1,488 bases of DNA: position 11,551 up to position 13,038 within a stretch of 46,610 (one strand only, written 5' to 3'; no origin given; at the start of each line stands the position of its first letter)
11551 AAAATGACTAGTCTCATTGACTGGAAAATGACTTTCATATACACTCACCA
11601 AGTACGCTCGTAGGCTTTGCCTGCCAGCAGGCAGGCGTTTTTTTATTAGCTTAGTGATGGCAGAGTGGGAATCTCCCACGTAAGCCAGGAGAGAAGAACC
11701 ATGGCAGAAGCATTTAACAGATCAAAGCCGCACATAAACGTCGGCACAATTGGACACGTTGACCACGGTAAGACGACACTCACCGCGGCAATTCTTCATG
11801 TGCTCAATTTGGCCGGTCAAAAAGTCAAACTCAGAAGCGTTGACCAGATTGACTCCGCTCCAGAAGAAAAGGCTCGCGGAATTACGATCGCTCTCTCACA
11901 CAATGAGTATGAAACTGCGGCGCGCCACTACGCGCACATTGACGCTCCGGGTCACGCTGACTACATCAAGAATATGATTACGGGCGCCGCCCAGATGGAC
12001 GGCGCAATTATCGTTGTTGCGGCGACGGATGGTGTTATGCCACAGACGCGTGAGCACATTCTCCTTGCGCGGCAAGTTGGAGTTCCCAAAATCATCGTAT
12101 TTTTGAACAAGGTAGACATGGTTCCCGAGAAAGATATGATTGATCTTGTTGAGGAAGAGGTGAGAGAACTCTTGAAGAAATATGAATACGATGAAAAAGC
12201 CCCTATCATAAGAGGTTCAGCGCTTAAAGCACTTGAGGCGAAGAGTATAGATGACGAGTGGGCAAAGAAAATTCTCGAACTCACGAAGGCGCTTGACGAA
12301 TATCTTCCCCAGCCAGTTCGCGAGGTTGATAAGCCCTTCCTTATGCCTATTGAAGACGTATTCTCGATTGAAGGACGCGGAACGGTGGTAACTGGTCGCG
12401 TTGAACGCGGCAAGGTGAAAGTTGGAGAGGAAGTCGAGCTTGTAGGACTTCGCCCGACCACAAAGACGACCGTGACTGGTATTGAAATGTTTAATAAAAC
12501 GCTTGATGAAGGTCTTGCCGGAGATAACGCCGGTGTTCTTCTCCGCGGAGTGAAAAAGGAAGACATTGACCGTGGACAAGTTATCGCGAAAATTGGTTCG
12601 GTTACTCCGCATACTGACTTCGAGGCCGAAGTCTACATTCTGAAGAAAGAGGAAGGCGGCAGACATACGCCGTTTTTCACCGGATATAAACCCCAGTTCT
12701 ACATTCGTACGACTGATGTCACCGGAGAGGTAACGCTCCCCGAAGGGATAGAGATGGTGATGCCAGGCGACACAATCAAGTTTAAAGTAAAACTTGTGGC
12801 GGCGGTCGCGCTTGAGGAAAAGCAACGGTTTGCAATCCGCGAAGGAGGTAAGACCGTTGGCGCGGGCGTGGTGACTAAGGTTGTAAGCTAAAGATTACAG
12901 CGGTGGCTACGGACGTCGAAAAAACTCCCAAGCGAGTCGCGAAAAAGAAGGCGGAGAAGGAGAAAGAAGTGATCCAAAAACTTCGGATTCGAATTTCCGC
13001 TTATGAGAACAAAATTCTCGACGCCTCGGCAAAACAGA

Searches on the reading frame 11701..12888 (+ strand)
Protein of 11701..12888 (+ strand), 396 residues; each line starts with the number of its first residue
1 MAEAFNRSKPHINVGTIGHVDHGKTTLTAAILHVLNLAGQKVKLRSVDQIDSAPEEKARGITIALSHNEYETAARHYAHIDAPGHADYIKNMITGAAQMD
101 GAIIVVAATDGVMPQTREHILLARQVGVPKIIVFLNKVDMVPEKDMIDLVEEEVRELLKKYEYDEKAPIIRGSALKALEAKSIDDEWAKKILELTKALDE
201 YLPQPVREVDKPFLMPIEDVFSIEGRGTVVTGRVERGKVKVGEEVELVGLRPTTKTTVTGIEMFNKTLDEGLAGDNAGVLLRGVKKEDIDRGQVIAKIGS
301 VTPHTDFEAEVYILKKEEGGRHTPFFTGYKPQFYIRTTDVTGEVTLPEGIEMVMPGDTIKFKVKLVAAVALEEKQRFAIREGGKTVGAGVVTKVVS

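Call 53: list_cluster_members(proteins=[window:11701-12888:+, window:9387-11531:+, window:8403-8816:+, window:5866-6522:-, P0015])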
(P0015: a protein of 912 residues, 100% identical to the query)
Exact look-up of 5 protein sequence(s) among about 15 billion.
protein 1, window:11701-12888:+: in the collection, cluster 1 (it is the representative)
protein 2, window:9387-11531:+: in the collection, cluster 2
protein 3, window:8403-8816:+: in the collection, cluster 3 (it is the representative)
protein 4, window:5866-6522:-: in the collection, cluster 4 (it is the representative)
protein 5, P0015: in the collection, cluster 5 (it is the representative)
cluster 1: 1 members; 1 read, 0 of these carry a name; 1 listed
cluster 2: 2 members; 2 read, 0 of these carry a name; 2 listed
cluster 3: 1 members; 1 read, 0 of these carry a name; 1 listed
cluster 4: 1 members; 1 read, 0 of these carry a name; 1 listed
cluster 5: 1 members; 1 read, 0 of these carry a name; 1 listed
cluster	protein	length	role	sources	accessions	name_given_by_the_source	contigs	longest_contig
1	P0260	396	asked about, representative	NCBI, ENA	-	-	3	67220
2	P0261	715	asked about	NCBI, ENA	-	-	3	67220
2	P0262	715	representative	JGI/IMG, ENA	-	-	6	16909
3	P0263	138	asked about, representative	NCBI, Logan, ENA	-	-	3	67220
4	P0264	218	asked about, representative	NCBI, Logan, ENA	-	-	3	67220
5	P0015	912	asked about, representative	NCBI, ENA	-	-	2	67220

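Call 54: find_encoding_contigs(protein=P0262, flank=10000, max_places=6)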
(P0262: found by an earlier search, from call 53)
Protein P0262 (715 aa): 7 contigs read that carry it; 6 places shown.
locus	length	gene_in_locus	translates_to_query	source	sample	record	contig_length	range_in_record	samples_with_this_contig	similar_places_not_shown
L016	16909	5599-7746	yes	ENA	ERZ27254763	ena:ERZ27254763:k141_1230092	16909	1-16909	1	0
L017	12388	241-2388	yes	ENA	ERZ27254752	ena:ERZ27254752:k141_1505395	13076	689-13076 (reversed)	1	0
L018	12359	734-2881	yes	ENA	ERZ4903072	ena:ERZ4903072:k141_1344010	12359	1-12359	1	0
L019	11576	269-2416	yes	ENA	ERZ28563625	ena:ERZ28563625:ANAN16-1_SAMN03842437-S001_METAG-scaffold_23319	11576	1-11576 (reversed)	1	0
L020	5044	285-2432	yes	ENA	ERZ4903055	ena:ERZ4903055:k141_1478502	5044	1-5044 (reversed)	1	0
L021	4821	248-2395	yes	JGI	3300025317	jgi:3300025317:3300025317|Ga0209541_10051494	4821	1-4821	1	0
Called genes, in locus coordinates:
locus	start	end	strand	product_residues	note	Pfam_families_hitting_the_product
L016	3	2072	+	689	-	?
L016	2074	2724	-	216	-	PF03167:UDG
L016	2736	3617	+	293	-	PF00753:Lactamase_B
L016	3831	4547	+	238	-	PF02163:Peptidase_M50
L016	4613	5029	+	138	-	PF00164:Ribosom_S12_S23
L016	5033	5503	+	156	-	PF00177:Ribosomal_S7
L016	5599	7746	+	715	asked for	PF00009:GTP_EFTU, PF03144:GTP_EFTU_D2, PF22042:EF-G_D2, PF14492:EFG_III, PF03764:EFG_IV, PF00679:EFG_C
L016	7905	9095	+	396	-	PF00009:GTP_EFTU, PF03144:GTP_EFTU_D2, PF03143:GTP_EFTU_D3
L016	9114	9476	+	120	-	PF00338:Ribosomal_S10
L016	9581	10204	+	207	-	PF00297:Ribosomal_L3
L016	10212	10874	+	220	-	PF00573:Ribosomal_L4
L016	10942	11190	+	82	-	PF00276:Ribosomal_L23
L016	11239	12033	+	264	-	PF00181:Ribosomal_L2_N, PF03947:Ribosomal_L2_C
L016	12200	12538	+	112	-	PF00203:Ribosomal_S19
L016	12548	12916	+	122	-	PF00237:Ribosomal_L22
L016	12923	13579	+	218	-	PF07650:KH_2, PF00189:Ribosomal_S3_C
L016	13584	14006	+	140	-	PF00252:Ribosomal_L16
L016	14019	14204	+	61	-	PF00831:Ribosomal_L29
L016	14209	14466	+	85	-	PF00366:Ribosomal_S17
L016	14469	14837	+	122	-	PF00238:Ribosomal_L14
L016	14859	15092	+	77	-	PF00467:KOW (weak), PF17136:ribosomal_L24 (weak)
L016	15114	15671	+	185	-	PF00281:Ribosomal_L5, PF00673:Ribosomal_L5_C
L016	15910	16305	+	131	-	PF00410:Ribosomal_S8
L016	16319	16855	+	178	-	PF00347:Ribosomal_L6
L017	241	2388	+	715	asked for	PF00009:GTP_EFTU, PF03144:GTP_EFTU_D2, PF22042:EF-G_D2, PF14492:EFG_III, PF03764:EFG_IV, PF00679:EFG_C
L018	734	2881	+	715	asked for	PF00009:GTP_EFTU, PF03144:GTP_EFTU_D2, PF22042:EF-G_D2, PF14492:EFG_III, PF03764:EFG_IV, PF00679:EFG_C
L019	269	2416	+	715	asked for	PF00009:GTP_EFTU, PF03144:GTP_EFTU_D2, PF22042:EF-G_D2, PF14492:EFG_III, PF03764:EFG_IV, PF00679:EFG_C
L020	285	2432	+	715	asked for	PF00009:GTP_EFTU, PF03144:GTP_EFTU_D2, PF22042:EF-G_D2, PF14492:EFG_III, PF03764:EFG_IV, PF00679:EFG_C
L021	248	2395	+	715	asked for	PF00009:GTP_EFTU, PF03144:GTP_EFTU_D2, PF22042:EF-G_D2, PF14492:EFG_III, PF03764:EFG_IV, PF00679:EFG_C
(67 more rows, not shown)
